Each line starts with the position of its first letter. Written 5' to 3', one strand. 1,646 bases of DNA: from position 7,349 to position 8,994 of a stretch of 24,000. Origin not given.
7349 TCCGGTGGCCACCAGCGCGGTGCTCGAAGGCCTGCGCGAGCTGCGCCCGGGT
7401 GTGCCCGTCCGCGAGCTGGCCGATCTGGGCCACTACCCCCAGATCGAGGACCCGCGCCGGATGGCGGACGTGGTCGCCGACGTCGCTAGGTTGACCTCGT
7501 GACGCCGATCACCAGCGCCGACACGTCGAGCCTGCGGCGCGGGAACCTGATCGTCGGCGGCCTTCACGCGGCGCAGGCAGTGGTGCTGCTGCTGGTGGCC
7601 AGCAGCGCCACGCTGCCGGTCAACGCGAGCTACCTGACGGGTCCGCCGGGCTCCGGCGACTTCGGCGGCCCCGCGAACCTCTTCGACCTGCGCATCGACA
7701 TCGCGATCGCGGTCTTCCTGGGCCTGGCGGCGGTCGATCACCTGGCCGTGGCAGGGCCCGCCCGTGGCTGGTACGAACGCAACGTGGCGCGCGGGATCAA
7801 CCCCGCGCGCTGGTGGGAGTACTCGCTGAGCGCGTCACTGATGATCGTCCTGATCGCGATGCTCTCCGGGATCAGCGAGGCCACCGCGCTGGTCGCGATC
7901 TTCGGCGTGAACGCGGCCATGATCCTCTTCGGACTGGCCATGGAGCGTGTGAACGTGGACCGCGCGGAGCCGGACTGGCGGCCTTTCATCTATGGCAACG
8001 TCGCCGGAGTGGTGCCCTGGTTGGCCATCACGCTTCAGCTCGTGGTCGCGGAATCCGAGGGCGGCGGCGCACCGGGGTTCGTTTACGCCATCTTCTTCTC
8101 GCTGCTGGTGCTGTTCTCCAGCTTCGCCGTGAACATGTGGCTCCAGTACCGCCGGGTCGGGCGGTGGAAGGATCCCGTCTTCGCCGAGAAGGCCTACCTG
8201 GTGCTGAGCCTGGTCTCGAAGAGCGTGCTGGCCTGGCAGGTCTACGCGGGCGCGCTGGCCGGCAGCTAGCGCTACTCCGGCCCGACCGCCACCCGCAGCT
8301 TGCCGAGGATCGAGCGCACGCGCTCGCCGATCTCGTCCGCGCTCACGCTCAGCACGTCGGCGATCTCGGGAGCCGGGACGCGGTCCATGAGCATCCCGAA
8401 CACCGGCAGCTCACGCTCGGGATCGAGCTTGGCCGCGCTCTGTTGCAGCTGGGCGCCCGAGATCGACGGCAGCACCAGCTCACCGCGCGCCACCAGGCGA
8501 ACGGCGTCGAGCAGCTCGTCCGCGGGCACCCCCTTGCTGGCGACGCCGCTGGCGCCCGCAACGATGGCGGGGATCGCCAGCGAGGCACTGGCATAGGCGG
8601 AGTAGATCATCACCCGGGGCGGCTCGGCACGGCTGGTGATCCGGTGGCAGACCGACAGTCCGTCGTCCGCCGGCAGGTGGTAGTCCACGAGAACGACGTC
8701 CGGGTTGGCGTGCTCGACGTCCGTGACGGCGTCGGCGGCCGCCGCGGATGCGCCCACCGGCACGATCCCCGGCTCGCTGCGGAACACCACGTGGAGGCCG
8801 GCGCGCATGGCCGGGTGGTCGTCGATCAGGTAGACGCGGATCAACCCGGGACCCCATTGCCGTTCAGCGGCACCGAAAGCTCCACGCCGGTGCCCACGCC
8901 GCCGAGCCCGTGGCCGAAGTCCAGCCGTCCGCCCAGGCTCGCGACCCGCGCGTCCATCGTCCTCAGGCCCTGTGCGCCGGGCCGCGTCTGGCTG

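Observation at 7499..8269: Heliorhodopsin-family photoreceptor in an otherwise ordinary region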

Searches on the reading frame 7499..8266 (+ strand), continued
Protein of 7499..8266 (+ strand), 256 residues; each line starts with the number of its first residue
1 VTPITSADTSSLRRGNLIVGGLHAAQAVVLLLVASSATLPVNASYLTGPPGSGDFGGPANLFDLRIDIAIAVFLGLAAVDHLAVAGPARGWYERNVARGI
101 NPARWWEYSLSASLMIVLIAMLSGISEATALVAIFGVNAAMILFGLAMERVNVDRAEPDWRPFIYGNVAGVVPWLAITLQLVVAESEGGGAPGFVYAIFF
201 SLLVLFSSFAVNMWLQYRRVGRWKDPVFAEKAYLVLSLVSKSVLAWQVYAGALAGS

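Call 25: find_encoding_contigs(protein=P0003, flank=8000, max_places=2)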
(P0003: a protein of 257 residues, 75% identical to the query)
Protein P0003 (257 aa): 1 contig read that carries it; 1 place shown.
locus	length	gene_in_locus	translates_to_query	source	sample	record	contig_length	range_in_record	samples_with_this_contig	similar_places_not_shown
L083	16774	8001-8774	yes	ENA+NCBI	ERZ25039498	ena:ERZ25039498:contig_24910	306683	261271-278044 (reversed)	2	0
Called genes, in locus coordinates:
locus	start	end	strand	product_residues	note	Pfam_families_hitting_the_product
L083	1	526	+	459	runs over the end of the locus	PF00202:Aminotran_3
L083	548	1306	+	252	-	-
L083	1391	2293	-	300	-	-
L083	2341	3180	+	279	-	PF00924:MS_channel_2nd (weak)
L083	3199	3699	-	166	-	PF20730:YetF_N (weak), PF04239:DUF421 (weak)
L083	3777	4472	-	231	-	PF09365:DUF2461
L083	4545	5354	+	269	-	PF01226:Form_Nir_trans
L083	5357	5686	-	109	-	PF00857:Isochorismatase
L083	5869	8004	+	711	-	PF02540:NAD_synthase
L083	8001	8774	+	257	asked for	PF18761:Heliorhodopsin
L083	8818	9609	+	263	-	PF12146:Hydrolase_4, PF00561:Abhydrolase_1, PF12697:Abhydrolase_6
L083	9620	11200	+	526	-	PF08448:PAS_4 (weak), PF13426:PAS_9, PF13492:GAF_3 (faint), PF07228:SpoIIE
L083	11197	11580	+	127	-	-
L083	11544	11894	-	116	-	-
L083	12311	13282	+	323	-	PF13487:HD_5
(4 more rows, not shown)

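Call 26: find_encoding_contigs(protein=P0002, flank=8000, max_places=2)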
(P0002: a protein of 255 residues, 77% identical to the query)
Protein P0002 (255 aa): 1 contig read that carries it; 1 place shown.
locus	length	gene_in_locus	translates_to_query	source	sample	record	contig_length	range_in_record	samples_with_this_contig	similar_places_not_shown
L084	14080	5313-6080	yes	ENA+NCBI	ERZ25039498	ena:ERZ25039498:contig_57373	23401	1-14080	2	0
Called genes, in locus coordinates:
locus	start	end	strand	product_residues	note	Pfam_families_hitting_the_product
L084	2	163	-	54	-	?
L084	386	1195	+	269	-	PF01226:Form_Nir_trans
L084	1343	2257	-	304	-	PF05368:NmrA, PF01370:Epimerase, PF13460:NAD_binding_10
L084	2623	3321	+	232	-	PF00561:Abhydrolase_1 (weak), PF12697:Abhydrolase_6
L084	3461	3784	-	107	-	PF02371:Transposase_20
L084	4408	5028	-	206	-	-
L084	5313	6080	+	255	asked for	PF18761:Heliorhodopsin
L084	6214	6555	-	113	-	-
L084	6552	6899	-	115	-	PF01906:YbjQ_1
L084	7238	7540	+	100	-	-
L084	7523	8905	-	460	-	PF00672:HAMP, PF00512:HisKA, PF13581:HATPase_c_2 (faint), PF02518:HATPase_c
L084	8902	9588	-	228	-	PF00072:Response_reg, PF00486:Trans_reg_C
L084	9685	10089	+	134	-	-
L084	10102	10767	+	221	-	PF00072:Response_reg, PF00486:Trans_reg_C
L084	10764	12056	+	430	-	PF00512:HisKA, PF02518:HATPase_c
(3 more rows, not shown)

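Call 35: predict_structure(alignment_id=A1)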
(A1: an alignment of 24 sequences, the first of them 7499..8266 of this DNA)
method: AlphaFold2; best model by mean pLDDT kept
length: 256 residues; sequences in the alignment: 24
mean_pLDDT: 89.4   pTM: 0.86
mean pLDDT of the five models: 89.4, 87.1, 87.0, 85.4, 84.6
residues with pLDDT >= 90: 166; 70-90: 78; 50-70: 12; < 50: 0
segments of 3 or more residues with pLDDT < 50: none
pLDDT, mean of each block of 10 residues (from residue 1): 79 95 96 86 85 74 94 95 91 87 76 94 93 96 89 87 93 93 90 89 90 90 92 94 93 78
secondary structure, 60 per line:
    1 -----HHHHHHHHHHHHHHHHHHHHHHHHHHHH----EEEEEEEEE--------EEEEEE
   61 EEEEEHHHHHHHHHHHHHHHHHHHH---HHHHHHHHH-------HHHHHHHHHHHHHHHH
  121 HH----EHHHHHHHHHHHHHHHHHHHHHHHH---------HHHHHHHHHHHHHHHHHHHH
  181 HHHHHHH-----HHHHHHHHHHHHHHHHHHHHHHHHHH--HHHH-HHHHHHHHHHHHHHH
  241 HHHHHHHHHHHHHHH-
elements in order: H6-33 E38-46 E55-65 H66-85 H89-97 H105-122 H128-151 H161-187 H193-218 H221-224 H226-255

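Call 41: fold_search(model_id=the predicted structure, library=pdb)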
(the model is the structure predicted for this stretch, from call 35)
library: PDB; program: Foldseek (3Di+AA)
matches with E <= 10: 553; with E <= 0.001: 12
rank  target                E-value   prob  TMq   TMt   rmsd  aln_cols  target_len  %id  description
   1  6su3_A                6.5e-17  1.00  0.90  0.90   2.0       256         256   42  Crystal structure of the 48C12 heliorhodopsin in the violet form at pH 8.8 (released 2019-12-11)
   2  6su4_A                6.8e-17  1.00  0.89  0.90   1.9       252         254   42  Crystal structure of the 48C12 heliorhodopsin in the blue form at pH 4.3 (released 2019-12-11)
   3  7u55                  9.9e-17  1.00  0.88  0.91   2.1       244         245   39  Crystal structure of Thermoplasmatales archaeon heliorhodopsin at pH 4.5 (released 2022-09-07)
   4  6su4_X                1.3e-16  1.00  0.90  0.91   1.9       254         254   42  Crystal structure of the 48C12 heliorhodopsin in the blue form at pH 4.3 (released 2019-12-11)
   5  6su3_X                1.5e-16  1.00  0.91  0.91   1.8       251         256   42  Crystal structure of the 48C12 heliorhodopsin in the violet form at pH 8.8 (released 2019-12-11)
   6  6is6                  3.1e-16  1.00  0.89  0.91   2.1       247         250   38  Crystal structure of Thermoplasmatales archaeon heliorhodopsin (released 2019-09-25)
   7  9ljj_A                5.4e-16  1.00  0.88  0.89   2.2       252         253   42  cryo-EM structure of a nanobody bound heliorhodopsin (released 2025-02-12)
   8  6uh3_A                6.9e-16  1.00  0.89  0.92   2.0       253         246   42  Crystal structure of bacterial heliorhodopsin 48C12 (released 2019-12-04)
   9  6uh3_B                1.0e-15  1.00  0.89  0.92   1.9       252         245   41  Crystal structure of bacterial heliorhodopsin 48C12 (released 2019-12-04)
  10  7clj                  2.0e-15  1.00  0.89  0.91   2.0       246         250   38  Crystal structure of Thermoplasmatales archaeon heliorhodopsin E108D mutant (released 2020-09-02)
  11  9wfa                  3.5e-04  1.00  0.67  0.69   6.8       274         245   14  Cryo-EM structure of psXR (released 2026-03-18)
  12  7o8v                  6.8e-04  1.00  0.65  0.63   5.8       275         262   10  NmHR light state structure at 55 ms (50 - 60 ms) after photoexcitation determined by serial millisecond crystallography (released 2022-02-09)
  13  5azd_B                1.0e-03  1.00  0.63  0.64   6.0       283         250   16  Crystal structure of thermophilic rhodopsin. (released 2016-04-27)
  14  5azd_A                1.3e-03  1.00  0.63  0.64   6.0       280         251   15  Crystal structure of thermophilic rhodopsin. (released 2016-04-27)
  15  6nwd                  1.4e-03  1.00  0.61  0.63   7.3       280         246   12  X-ray Crystallographic structure of Gloeobacter rhodopsin (released 2019-08-14)
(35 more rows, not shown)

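Call 49: search_protein_families(library=pfam, alignment_id=A2, max_evalue=0.00001)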
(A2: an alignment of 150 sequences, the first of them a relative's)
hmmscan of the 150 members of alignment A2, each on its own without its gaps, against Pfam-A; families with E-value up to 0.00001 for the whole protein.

A. member 1, L001:4411-5028:- (206 aa): 1 family
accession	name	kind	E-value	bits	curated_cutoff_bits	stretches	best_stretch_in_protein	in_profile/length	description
PF01391.23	Collagen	-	7.5e-06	26.1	27.2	0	81-117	16-52/60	Collagen triple helix repeat (20 copies)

B. families by the number of members that match (of 150 scanned): 116 families (the first 25 are shown)
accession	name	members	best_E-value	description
PF02469.27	Fasciclin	8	4.6e-42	Fasciclin domain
PF01370.27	Epimerase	8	7.7e-12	NAD dependent epimerase/dehydratase family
PF13561.12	adh_short_C2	7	6.4e-62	Enoyl-(Acyl carrier protein) reductase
PF00106.31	adh_short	7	1.2e-60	short chain dehydrogenase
PF08659.16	KR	7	2.7e-15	KR domain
PF01553.26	Acyltransferase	6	3.8e-14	Acyltransferase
PF07690.21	MFS_1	4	5.5e-57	Major Facilitator Superfamily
PF03741.22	TerC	4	2.3e-51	Integral membrane protein TerC family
PF00291.31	PALP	4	7.4e-44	Pyridoxal-phosphate dependent enzyme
PF00082.27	Peptidase_S8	4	2.4e-41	Subtilase family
PF05887.16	Trypan_PARP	4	4.6e-10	Procyclic acidic repetitive protein (PARP)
PF00083.30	Sugar_tr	4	1.3e-09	Sugar (and other) transporter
PF04244.19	DPRP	3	2.1e-56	Deoxyribodipyrimidine photo-lyase-related protein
PF00805.28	Pentapeptide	3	5.8e-41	Pentapeptide repeats (8 copies)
PF13599.13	Pentapeptide_4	3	5.9e-15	Pentapeptide repeat region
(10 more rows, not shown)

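Call 50: list_cluster_members(proteins=[P0001])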
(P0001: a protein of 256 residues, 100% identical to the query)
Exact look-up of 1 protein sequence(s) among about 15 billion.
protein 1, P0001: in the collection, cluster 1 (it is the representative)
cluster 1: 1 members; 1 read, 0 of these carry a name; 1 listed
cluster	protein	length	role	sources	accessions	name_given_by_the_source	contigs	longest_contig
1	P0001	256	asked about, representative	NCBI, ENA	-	-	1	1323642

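Call 51: search_protein_families(library=pfam, proteins=[L038:7272-7802:-, L061:8957-9943:-, L045:7977-8876:-, L014:7814-8674:-, L025:4394-5752:+, L051:1713-2312:+, L045:7011-7934:-, L074:11832-12191:+, L077:4099-4686:+, L070:7974-9278:-], max_evalue=0.0001)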
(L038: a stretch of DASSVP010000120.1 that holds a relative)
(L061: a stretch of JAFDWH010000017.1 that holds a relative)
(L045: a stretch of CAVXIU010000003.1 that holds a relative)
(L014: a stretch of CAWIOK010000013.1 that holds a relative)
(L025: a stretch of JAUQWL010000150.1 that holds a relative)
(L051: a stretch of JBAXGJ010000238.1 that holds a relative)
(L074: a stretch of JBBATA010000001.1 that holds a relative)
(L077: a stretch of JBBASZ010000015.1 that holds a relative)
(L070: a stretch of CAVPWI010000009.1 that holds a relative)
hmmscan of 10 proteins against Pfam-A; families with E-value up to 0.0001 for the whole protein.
L038:7272-7802:- (177 aa): 1 family
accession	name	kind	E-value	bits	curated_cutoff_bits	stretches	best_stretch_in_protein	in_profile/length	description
PF02469.27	Fasciclin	-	1.8e-18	67.4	22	1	43-174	2-123/123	Fasciclin domain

L061:8957-9943:- (329 aa): 4 families
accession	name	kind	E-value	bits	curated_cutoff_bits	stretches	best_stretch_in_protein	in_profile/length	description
PF00106.31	adh_short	-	8.3e-33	113.9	26.6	1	42-241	2-188/195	short chain dehydrogenase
PF13561.12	adh_short_C2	-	2e-26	93.5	27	1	47-249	1-189/236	Enoyl-(Acyl carrier protein) reductase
PF01370.27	Epimerase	-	7.1e-11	42.4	20.9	1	43-219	1-159/240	NAD dependent epimerase/dehydratase family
PF08659.16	KR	-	3.4e-09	37.3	22.6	1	42-139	2-101/180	KR domain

L045:7977-8876:- (300 aa): 2 families
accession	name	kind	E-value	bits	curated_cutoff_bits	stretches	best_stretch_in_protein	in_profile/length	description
PF10604.15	Polyketide_cyc2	-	1.9e-20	74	27.4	1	1-141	1-141/142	Polyketide cyclase / dehydrase and lipid transport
PF03364.25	Polyketide_cyc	-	1.3e-05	25.9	23.4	1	11-137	2-125/126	Polyketide cyclase / dehydrase and lipid transport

L014:7814-8674:- (287 aa): 4 families
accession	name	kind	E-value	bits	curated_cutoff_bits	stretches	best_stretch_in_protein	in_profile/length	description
PF13411.12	MerR_1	-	8.9e-16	58.2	21.6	1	11-77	2-67/69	MerR HTH family regulatory protein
PF02310.24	B12-binding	-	1.5e-12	47.9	32.1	1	175-265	2-97/121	B12 binding domain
PF00376.29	MerR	-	3.7e-12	46.3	28.2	1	11-48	1-38/38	MerR family regulatory protein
PF02607.22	B12-binding_2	-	6.5e-09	36.3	23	1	93-161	2-70/74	B12 binding domain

L025:4394-5752:+ (453 aa): 1 family
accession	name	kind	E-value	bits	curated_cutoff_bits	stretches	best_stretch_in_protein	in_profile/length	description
PF00291.31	PALP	-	7.1e-42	144.2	35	1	78-411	5-294/295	Pyridoxal-phosphate dependent enzyme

L051:1713-2312:+ (200 aa): 0 families

L045:7011-7934:- (308 aa): 4 families
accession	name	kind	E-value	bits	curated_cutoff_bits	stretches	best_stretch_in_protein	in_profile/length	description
PF05368.20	NmrA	-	1.8e-14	54.5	27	1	4-209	4-215/298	NmrA-like family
PF13460.12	NAD_binding_10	-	1.2e-13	51.8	27.2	1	9-118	1-102/184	NAD(P)H-binding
PF01370.27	Epimerase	-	3.8e-11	43.3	20.9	1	5-114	1-115/240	NAD dependent epimerase/dehydratase family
PF01073.25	3Beta_HSD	-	1.8e-05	24.4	22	1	6-112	1-114/280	3-beta hydroxysteroid dehydrogenase/isomerase family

L074:11832-12191:+ (120 aa): 1 family
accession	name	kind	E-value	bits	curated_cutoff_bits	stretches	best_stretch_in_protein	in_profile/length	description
PF07045.17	DUF1330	-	4.1e-10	40.3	23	1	36-111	13-86/94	Domain of unknown function (DUF1330)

L077:4099-4686:+ (196 aa): 1 family
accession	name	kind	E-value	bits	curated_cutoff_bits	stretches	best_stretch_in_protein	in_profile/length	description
PF06271.18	RDD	-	2.8e-21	76.7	24.1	1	20-150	1-136/137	RDD family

L070:7974-9278:- (435 aa): 1 family
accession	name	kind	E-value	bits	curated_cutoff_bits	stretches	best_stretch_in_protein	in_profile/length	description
PF10011.15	DUF2254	-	3.9e-101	338.9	28.8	1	22-385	1-367/368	Predicted membrane protein (DUF2254)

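Call 66: search_protein_families(library=pfam, alignment_id=A3, max_evalue=0.00001)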
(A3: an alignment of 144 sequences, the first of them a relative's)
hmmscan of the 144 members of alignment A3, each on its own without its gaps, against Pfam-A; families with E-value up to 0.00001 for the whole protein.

A. member 1, L001:3464-3784:- (107 aa): 1 family
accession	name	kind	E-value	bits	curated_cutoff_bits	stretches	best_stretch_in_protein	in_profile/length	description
PF02371.22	Transposase_20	-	1.1e-19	71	21.3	1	3-82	6-86/87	Transposase IS116/IS110/IS902 family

B. families by the number of members that match (of 144 scanned): 126 families (the first 25 are shown)
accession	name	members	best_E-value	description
PF10604.15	Polyketide_cyc2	8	2.2e-21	Polyketide cyclase / dehydrase and lipid transport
PF02607.22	B12-binding_2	7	1.5e-13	B12 binding domain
PF02310.24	B12-binding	7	1.5e-12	B12 binding domain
PF13411.12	MerR_1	6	1e-18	MerR HTH family regulatory protein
PF00376.29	MerR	6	8.5e-16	MerR family regulatory protein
PF06271.18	RDD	5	1e-21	RDD family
PF10011.15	DUF2254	4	4.5e-106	Predicted membrane protein (DUF2254)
PF06966.17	DUF1295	4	2.1e-76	Protein of unknown function (DUF1295)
PF02469.27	Fasciclin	4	2.8e-40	Fasciclin domain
PF00903.31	Glyoxalase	4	6.5e-16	Glyoxalase/Bleomycin resistance protein/Dioxygenase superfamily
PF03364.25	Polyketide_cyc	4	6.1e-07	Polyketide cyclase / dehydrase and lipid transport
PF07690.21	MFS_1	3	5.9e-56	Major Facilitator Superfamily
PF00296.26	Bac_luciferase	3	2.9e-52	Luciferase-like monooxygenase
PF00378.25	ECH_1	3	9.5e-51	Enoyl-CoA hydratase/isomerase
PF00291.31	PALP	3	6.1e-45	Pyridoxal-phosphate dependent enzyme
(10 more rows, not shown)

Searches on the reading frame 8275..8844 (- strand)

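Call 37: search_protein_families(library=ncbifam, proteins=[window:8275-8844:-], max_evalue=0.001)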
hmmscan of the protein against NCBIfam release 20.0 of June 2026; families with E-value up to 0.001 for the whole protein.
window:8275-8844:- (190 aa): 55 families (the best 25 are shown)
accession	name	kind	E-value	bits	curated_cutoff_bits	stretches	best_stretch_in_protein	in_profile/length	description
NF047785.1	respo_reg_MadR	equivalog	6.7e-25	87.7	300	1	2-186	1-194/209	MadR family response regulator transcription factor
NF007018.1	PRK09483.1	equivalog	4e-20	72.4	280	1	1-155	1-163/217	UvrY/SirA/GacA family response regulator transcription factor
NF052445.1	RespRegMctR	equivalog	6.3e-20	71.5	300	1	2-186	2-190/205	two-component system response regulator MctR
NF007935.0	PRK10651.1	equivalog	2.3e-18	66.2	250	1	3-128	8-133/216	two-component system response regulator NarL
NF007708.0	PRK10403.1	equivalog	7.3e-15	55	343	1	3-185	8-198/215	nitrate/nitrite response regulator protein NarP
NF007403.0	PRK09935.1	equivalog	2e-13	50.4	271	1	4-185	6-194/210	fimbria biosynthesis transcriptional regulator FimZ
NF007685.0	PRK10360.1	equivalog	2.2e-13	50.5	258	1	1-186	1-183/196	response regulator transcription factor UhpA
NF001965.0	PRK00742.1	subfamily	4.7e-13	49.1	293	1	2-105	4-108/357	chemotaxis-specific protein-glutamate methyltransferase CheB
NF011896.0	PRK15369.1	equivalog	7.4e-13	48.6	242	1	2-169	4-178/211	two component system response regulator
NF040689.1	MtrAB_MtrA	equivalog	1.9e-11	43.8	300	1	4-120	1-114/219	MtrAB system response regulator MtrA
NF009206.0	PRK12555.1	subfamily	2e-10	40.2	342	1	2-103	1-103/340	chemotaxis-specific protein-glutamate methyltransferase CheB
TIGR02875.1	spore_0_A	equivalog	3.6e-10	39.5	200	1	2-122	3-125/262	sporulation transcription factor Spo0A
NF007419.0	PRK09958.1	equivalog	4.8e-10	39.3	251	1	5-174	4-177/204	acid-sensing system DNA-binding response regulator EvgA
NF041830.1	RR_TF_ErdR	exception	1.1e-09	38.4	390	1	4-185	4-195/213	response regulator transcription factor ErdR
NF006900.1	PRK09390.1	equivalog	1.1e-09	38.1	255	1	3-121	6-122/203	response regulator FixJ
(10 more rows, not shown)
